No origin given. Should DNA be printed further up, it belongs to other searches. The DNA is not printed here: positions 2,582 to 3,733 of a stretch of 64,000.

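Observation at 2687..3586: Thiol peroxidase (Tpx) covalently fused to a pterin-4a-carbinolamine dehydratase (PCD/DCoH) domain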

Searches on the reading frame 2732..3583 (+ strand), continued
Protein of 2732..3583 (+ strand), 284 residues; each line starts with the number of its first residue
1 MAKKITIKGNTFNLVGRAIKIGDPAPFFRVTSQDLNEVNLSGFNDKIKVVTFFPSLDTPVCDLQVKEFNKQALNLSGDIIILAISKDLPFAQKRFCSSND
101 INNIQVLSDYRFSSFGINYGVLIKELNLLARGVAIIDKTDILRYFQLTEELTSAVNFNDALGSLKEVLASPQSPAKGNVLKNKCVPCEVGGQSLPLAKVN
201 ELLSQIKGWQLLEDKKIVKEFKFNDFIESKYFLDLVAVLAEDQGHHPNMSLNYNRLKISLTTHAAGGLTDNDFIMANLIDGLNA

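Call 14: find_related_loci(query=A1, collection=genome_contigs, flank=8000)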
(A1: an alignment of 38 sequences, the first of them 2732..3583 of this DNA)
Query A1 (284 aa) in genome_contigs; peptide patterns used: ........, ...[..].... (x = any residue, [..] = any of these).
599 stretches matched a pattern (row limit reached: there are more); 580 encode a relative of the query (tblastn E <= 1e-3); the best 80 are kept; 80 distinct loci.
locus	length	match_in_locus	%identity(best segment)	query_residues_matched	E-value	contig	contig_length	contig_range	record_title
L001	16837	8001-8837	60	1-280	2e-115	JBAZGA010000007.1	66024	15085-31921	MAG: Candidatus Omnitrophota bacterium isolate SO_2017_LW3_33 NODE_861_length_66024_cov_1.325645_LW162_2017, whole genom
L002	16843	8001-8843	59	3-284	3e-115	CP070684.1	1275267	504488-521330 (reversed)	MAG: Candidatus Omnitrophota bacterium isolate bin66 chromosome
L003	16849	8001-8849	61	1-284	4e-115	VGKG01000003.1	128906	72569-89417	MAG: Candidatus Omnitrophota bacterium isolate M_DeepCast_200m_m2_189 M_DeepCast_200m_m2_189_Ga0194113_10000038, whole g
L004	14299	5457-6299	60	1-282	2e-114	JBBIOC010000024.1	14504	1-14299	MAG: Candidatus Omnitrophota bacterium isolate RVF170221_bin_270 NODE_491_length_14504_cov_3.884490, whole genome shotgu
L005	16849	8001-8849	60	1-284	1e-113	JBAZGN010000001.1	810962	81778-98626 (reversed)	MAG: Candidatus Omnitrophota bacterium isolate SO_2017_LW3_46 NODE_6_length_810962_cov_4.668257_LW162_2017, whole genome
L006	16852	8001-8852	59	1-284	2e-111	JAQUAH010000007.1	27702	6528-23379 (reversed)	MAG: Candidatus Omnitrophota bacterium isolate STC_8 NODE_3486_length_27702_cov_2.905567_Sandtown_C, whole genome shotgu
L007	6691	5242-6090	56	1-284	3e-110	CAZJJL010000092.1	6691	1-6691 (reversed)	MAG TPA_asm: uncultured Planctomycetales bacterium isolate SRP278252_co1_68 genome assembly, contig: NODE_21947_length_6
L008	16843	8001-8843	59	1-282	3e-108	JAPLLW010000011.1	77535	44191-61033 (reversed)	MAG: Candidatus Omnitrophota bacterium isolate LacPavin_0419_WC70L_MAG_40_11 LacPavin_0419_WC70L_scaffold_440831, whole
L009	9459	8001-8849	57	1-284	1e-107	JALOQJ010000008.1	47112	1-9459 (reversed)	MAG: Candidatus Omnitrophota bacterium isolate Prado152 scaffold_990, whole genome shotgun sequence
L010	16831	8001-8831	57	3-281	5e-107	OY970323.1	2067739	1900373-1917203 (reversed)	MAG: uncultured bacterium isolate MFD01231.bin.1.10 genome assembly, chromosome: 1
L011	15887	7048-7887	54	3-283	2e-106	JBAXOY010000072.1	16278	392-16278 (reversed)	MAG: Chlamydiota bacterium isolate ELA517 MAG517_72, whole genome shotgun sequence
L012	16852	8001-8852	55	1-284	9e-106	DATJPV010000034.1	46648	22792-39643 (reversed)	MAG TPA_asm: Patescibacteria group bacterium isolate SMAG_U14922 k141_861645, whole genome shotgun sequence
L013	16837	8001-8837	59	1-280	1e-102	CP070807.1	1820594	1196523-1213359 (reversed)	MAG: Candidatus Omnitrophota bacterium isolate bin1292 chromosome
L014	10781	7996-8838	54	3-284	8e-103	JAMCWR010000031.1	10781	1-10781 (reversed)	MAG: Gammaproteobacteria bacterium isolate FK_Sedi_B_Bin.52 NODE_25280_length_10781_cov_3.45495, whole genome shotgun se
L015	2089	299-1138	52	3-283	2e-107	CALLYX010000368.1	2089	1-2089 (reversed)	MAG TPA_asm: uncultured bacterium isolate ERR2113683_bin.0_CONCOCT_v1.1_MAG genome assembly, contig: ERZ1026792.19521, w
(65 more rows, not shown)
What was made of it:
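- It also occurs in about 23 species-level genomes, including closed chromosomes (call 14).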

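Call 18: search_protein_representatives(protein=window:2732-3583:+)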
Query: 284 residues. Proteins with E-value up to 0.001 (for the whole library): 8450; up to 1e-10: 1961; up to 1e-30: 103. The best 150 are listed.
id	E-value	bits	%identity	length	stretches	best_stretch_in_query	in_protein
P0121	9.6e-93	327.0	55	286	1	6-282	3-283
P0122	2.7e-90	319.0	53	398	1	2-282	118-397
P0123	1.3e-77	277.3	48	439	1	5-282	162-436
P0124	1.8e-76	273.7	47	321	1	4-282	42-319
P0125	9.5e-75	268.0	43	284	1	1-281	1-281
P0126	4.7e-72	259.2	58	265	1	1-210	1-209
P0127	5.1e-71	255.8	43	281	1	4-282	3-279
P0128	1.2e-69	251.2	47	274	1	1-281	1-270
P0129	5.1e-69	249.2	47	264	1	24-282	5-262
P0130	1.1e-66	241.6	43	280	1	2-282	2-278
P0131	1.4e-66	241.2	41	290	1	1-280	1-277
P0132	1.5e-66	241.1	41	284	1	2-282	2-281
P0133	6.5e-66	239.0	45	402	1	9-281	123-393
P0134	8.8e-66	238.6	43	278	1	1-280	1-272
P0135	2.7e-64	233.7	38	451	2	4-167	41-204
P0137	6.2e-61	222.7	41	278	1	7-282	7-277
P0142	4.9e-52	193.5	35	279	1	11-282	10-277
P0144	1.0e-50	189.2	35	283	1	2-282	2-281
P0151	1.0e-41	159.7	36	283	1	15-282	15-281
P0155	9.0e-41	156.6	31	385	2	4-159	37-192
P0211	1.7e-32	129.4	39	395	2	4-169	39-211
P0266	1.3e-28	116.7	40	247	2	178-282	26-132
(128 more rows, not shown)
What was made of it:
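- The fusion recurs in about 23 species-level genomes and in 25-30 clusters at 50% identity (calls 14, 18). The fusion has been retained across a family that diverges to 31-36% identity (call 18).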

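Call 35: predict_structure(alignment_id=A1)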
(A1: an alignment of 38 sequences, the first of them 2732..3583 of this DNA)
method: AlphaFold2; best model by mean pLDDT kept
length: 284 residues; sequences in the alignment: 38
mean_pLDDT: 84.3   pTM: 0.76
mean pLDDT of the five models: 84.3, 82.1, 81.5, 81.5, 67.4
residues with pLDDT >= 90: 117; 70-90: 135; 50-70: 22; < 50: 10
segments of 3 or more residues with pLDDT < 50: 173-180
pLDDT, mean of each block of 10 residues (from residue 1): 86 87 89 88 91 69 78 92 87 77 87 91 90 93 92 89 91 49 53 85 90 92 90 87 82 93 80 90 70
secondary structure, 60 per line:
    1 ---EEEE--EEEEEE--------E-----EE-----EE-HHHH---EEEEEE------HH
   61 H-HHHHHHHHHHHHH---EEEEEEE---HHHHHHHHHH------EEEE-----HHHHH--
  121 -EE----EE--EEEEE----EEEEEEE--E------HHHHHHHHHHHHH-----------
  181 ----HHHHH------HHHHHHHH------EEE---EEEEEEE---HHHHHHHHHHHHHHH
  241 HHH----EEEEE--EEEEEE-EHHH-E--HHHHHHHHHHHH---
elements in order: E4-7 E10-15 H40-43 E47-52 H63-75 E79-85 H89-98 E105-108 H114-118 E132-136 E141-147 H157-169 H185-189 H196-203 E210-212 E216-222 H226-243 E248-252 E255-260 H270-281
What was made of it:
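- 3233..3274 (+): Variable inter-domain linker, aa 168-181. pLDDT below 50 for aa 173-180 (call 35).
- Checked: The true linker is about aa 168-181; its core, aa 173-180, has pLDDT below 50 (call 35).
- The full-length model has pTM 0.76 despite a disordered linker, which hints at a defined domain arrangement (call 35). pTM 0.76 suggests that the domains pack against each other (call 35).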

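Call 36: search_protein_families(library=pfam, proteins=[P0122, P0123, P0133, P0124, P0135, P0155, P0211, P0266, P0151, P0144], max_evalue=0.001)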
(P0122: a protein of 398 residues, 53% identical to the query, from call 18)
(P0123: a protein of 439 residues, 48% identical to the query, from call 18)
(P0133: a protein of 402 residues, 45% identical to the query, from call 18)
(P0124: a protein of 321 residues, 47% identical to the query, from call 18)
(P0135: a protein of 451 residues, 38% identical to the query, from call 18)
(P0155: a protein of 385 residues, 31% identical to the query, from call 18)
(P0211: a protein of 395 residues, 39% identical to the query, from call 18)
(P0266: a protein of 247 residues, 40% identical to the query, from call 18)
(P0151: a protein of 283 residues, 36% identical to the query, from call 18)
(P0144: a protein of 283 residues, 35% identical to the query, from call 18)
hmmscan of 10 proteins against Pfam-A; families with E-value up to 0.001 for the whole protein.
P0122 (398 aa): 4 families
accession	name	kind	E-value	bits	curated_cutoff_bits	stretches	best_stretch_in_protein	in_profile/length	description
PF01329.24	Pterin_4a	-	2.1e-24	85.9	26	1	308-397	2-91/91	Pterin 4 alpha carbinolamine dehydratase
PF08534.16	Redoxin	-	4.3e-23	82.2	26.6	1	137-277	2-148/148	Redoxin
PF00578.27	AhpC-TSA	-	3.2e-18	66.3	26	1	137-261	1-124/124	AhpC/TSA family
PF00581.25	Rhodanese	-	7.7e-15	55.6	22.2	1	8-102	2-101/102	Rhodanese-like domain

P0123 (439 aa): 4 families
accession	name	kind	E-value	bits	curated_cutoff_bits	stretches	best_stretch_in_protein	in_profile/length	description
PF08534.16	Redoxin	-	9.6e-23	81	26.6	1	180-318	4-148/148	Redoxin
PF01329.24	Pterin_4a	-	8.2e-22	77.6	26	1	347-435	2-90/91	Pterin 4 alpha carbinolamine dehydratase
PF00578.27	AhpC-TSA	-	1.4e-18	67.4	26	1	179-302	2-124/124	AhpC/TSA family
PF02915.23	Rubrerythrin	-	0.00015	22.6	22.8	1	11-144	4-132/137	Rubrerythrin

P0133 (402 aa): 4 families
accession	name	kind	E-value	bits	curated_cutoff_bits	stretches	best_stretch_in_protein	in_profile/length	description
PF01329.24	Pterin_4a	-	1.1e-24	86.8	26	1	307-393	2-90/91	Pterin 4 alpha carbinolamine dehydratase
PF08534.16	Redoxin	-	3.9e-17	62.9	26.6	1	136-275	3-148/148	Redoxin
PF00578.27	AhpC-TSA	-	8.1e-17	61.8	26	1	136-258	2-123/124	AhpC/TSA family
PF00581.25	Rhodanese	-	2.3e-14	54.1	22.2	1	6-101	1-102/102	Rhodanese-like domain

P0124 (321 aa): 3 families
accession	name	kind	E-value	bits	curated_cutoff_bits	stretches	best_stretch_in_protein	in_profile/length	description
PF01329.24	Pterin_4a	-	9.7e-26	90.2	26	1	229-319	2-91/91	Pterin 4 alpha carbinolamine dehydratase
PF08534.16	Redoxin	-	2.2e-21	76.6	26.6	1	60-199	3-148/148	Redoxin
PF00578.27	AhpC-TSA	-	2.9e-19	69.7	26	1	59-183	1-124/124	AhpC/TSA family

P0135 (451 aa): 2 families
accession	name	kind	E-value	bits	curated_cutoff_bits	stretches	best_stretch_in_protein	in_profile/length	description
PF08534.16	Redoxin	-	5e-39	133.9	26.6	2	58-198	2-148/148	Redoxin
PF00578.27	AhpC-TSA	-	6.3e-35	120.2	26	2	58-181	1-123/124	AhpC/TSA family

P0155 (385 aa): 2 families
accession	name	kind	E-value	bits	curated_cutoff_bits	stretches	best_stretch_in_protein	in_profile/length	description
PF08534.16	Redoxin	-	1.9e-32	112.5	26.6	2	53-193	1-147/148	Redoxin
PF00578.27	AhpC-TSA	-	3.2e-30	105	26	2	55-178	2-124/124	AhpC/TSA family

P0211 (395 aa): 5 families
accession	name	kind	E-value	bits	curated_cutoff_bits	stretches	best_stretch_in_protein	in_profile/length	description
PF08534.16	Redoxin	-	7.6e-47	159.2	26.6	2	252-386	2-144/148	Redoxin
PF00578.27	AhpC-TSA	-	1.3e-46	158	26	2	252-374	1-123/124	AhpC/TSA family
PF13905.12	Thioredoxin_8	-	2.2e-12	47.6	27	1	276-371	1-93/94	Thioredoxin-like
PF13098.12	Thioredoxin_2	-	1.9e-08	35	27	1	275-373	4-89/104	Thioredoxin-like domain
PF00085.26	Thioredoxin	-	1.5e-07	31.8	23.5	1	277-320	19-61/103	Thioredoxin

P0266 (247 aa): 1 family
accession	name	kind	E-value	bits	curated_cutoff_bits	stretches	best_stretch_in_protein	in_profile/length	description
PF01329.24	Pterin_4a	-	2e-48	162.9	26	2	42-132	3-91/91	Pterin 4 alpha carbinolamine dehydratase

P0151 (283 aa): 2 families
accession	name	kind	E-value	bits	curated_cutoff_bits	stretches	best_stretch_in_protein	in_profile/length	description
PF01329.24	Pterin_4a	-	1.9e-24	86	26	1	192-280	2-90/91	Pterin 4 alpha carbinolamine dehydratase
PF08534.16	Redoxin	-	0.0007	19.8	26.6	0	22-149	3-136/148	Redoxin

P0144 (283 aa): 3 families
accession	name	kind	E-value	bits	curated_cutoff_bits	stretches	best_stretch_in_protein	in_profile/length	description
PF01329.24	Pterin_4a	-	6.8e-23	81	26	1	199-281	10-91/91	Pterin 4 alpha carbinolamine dehydratase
PF00578.27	AhpC-TSA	-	1.1e-19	71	26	1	22-144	2-123/124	AhpC/TSA family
PF08534.16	Redoxin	-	4.3e-18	66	26.6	1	21-154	2-141/148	Redoxin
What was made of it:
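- Further stress modules are fused to the same pair: rhodanese (P0122, P0133) and a rubrerythrin-like domain (P0123) (call 36). Further stress domains have repeatedly been added to the pair (call 36).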

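Call 42: fold_search(model_id=the predicted structure, library=pdb)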
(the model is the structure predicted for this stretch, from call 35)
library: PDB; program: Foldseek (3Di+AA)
matches with E <= 10: 1266; with E <= 0.001: 641
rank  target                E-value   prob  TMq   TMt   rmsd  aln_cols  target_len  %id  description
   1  2yzh_D                9.8e-18  1.00  0.54  0.87   2.1       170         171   42  Crystal structure of peroxiredoxin-like protein from Aquifex aeolicus (released 2007-11-06)
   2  3p7x_B                1.2e-17  1.00  0.54  0.93   1.6       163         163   44  Crystal structure of an atypical two-cysteine peroxiredoxin (SAOUHSC_01822) from Staphylococcus aureus NCTC8325 (released 2011-10-19)
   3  3p7x_A                1.7e-17  1.00  0.54  0.90   1.7       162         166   44  Crystal structure of an atypical two-cysteine peroxiredoxin (SAOUHSC_01822) from Staphylococcus aureus NCTC8325 (released 2011-10-19)
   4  2yzh_A                6.6e-17  1.00  0.54  0.87   2.1       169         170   42  Crystal structure of peroxiredoxin-like protein from Aquifex aeolicus (released 2007-11-06)
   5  4af2                  7.0e-17  1.00  0.53  0.85   1.8       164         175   36  C61S mutant of thiol peroxidase form E. coli. (released 2012-05-02)
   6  2xpd_B                7.0e-17  1.00  0.54  0.90   2.0       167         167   40  Reduced Thiol peroxidase (Tpx) from yersinia Pseudotuberculosis (released 2011-06-29)
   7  3hvs_A                7.0e-17  1.00  0.54  0.89   2.2       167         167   36  Escherichia coli Thiol peroxidase (Tpx) wild type disulfide form (released 2009-10-20)
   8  2jsy_MODEL_1_A        7.5e-17  1.00  0.54  0.89   2.3       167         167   40  Solution structure of Tpx in the oxidized state (released 2008-07-22)
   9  9f64                  1.9e-16  1.00  0.52  0.87   2.1       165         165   38  Crystal structure of thiol peroxidase mutant (C94A) in complex with Metro* (H. pylori (released 2025-05-14)
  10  9f5v_A                2.2e-16  1.00  0.52  0.87   2.2       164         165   37  Crystal structure of thiol peroxidase from Helicobacter pylori (HpTx, reduced) (released 2025-05-14)
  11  9f5v_B                2.6e-16  1.00  0.52  0.86   2.2       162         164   38  Crystal structure of thiol peroxidase from Helicobacter pylori (HpTx, reduced) (released 2025-05-14)
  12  3hvv                  2.8e-16  1.00  0.54  0.89   2.0       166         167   36  Escherichia coli Thiol peroxidase (Tpx) peroxidatic cysteine to serine mutant (C61S) (released 2009-10-20)
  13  3hvx_A                3.1e-16  1.00  0.54  0.90   2.0       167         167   36  Escherichia coli Thiol peroxidase (Tpx) resolving cysteine to serine mutant (C95S) with an intermolecular disulfide bo (released 2009-10-20)
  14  1qxh_A                4.0e-16  1.00  0.52  0.87   2.3       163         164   36  Crystal Structure of Escherichia coli Thiol Peroxidase in the Oxidized State (released 2004-01-20)
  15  3zrd_A                4.5e-16  1.00  0.53  0.84   2.5       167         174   39  Oxidised Thiol peroxidase (Tpx) from Yersinia pseudotuberculosis (released 2012-03-14)
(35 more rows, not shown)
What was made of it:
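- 2732..3232 (+): Thiol peroxidase (Tpx, atypical 2-Cys peroxiredoxin) domain, aa 1-167. Key residues: T58, peroxidatic C61 (2912-2914), resolving C96 (3017-3019), R131. Foldseek TMt about 0.9 to solved Tpx structures (call 42).
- On Tpx subfamily of peroxiredoxins: Foldseek TMt 0.84-0.93 and rmsd 1.6-2.5 A to solved Tpx structures (call 42).
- Closest known: Thiol peroxidase Tpx. Same: The N-terminal 167 aa are about 36-44% identical to these enzymes in the structure-based alignments (call 42).
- Checked: Predicted folds: the Tpx half matches with TMt about 0.9 (call 42).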

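Call 49: list_cluster_members(proteins=[P0125, P0127, P0130, P0131, P0132, P0134, P0137, P0142, P0144, P0151])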
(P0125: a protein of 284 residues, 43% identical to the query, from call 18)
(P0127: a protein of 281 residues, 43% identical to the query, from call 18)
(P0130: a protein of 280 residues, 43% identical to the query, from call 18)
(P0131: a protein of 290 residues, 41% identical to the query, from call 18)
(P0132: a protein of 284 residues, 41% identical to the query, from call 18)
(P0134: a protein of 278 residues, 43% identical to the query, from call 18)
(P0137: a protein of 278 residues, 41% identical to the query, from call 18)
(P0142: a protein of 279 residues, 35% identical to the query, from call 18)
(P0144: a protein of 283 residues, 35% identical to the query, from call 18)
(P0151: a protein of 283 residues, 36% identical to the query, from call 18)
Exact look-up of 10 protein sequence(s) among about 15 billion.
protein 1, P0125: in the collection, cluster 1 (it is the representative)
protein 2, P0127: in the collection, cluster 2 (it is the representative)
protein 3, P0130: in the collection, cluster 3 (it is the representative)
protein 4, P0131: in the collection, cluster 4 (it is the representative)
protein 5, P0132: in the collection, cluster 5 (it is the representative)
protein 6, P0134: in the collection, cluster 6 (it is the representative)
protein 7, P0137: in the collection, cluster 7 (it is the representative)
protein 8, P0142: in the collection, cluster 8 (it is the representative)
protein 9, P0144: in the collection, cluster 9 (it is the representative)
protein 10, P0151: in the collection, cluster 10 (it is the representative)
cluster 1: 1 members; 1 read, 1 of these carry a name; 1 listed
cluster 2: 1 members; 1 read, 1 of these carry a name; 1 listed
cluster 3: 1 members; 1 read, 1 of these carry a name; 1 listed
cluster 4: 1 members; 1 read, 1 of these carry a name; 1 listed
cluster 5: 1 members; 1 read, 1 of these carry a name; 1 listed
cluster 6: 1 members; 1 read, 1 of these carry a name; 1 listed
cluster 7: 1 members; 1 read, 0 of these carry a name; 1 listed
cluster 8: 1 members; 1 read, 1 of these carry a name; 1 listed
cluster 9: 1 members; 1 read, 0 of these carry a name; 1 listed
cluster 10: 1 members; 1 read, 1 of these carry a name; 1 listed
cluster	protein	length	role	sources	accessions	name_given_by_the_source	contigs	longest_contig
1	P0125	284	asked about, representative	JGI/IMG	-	thiol peroxidase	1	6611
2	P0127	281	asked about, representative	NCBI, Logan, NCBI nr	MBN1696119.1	MAG: thiol peroxidase [Spirochaetales bacterium] | thiol peroxidase [Spirochaetales bacterium]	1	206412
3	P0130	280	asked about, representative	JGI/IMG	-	thioredoxin-dependent peroxiredoxin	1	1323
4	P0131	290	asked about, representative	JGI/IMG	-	thiol peroxidase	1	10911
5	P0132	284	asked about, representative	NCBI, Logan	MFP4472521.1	MAG: thiol peroxidase [Candidatus Omnitrophota bacterium]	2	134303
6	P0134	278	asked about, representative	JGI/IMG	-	thiol peroxidase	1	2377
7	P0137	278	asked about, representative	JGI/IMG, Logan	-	-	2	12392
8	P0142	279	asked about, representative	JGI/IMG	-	thiol peroxidase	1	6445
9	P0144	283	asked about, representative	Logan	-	-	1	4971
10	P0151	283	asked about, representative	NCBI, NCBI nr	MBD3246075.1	MAG: hypothetical protein GF333_03595 [Candidatus Omnitrophica bacterium] | hypothetical protein [Candidatus Omnitrophota bacterium]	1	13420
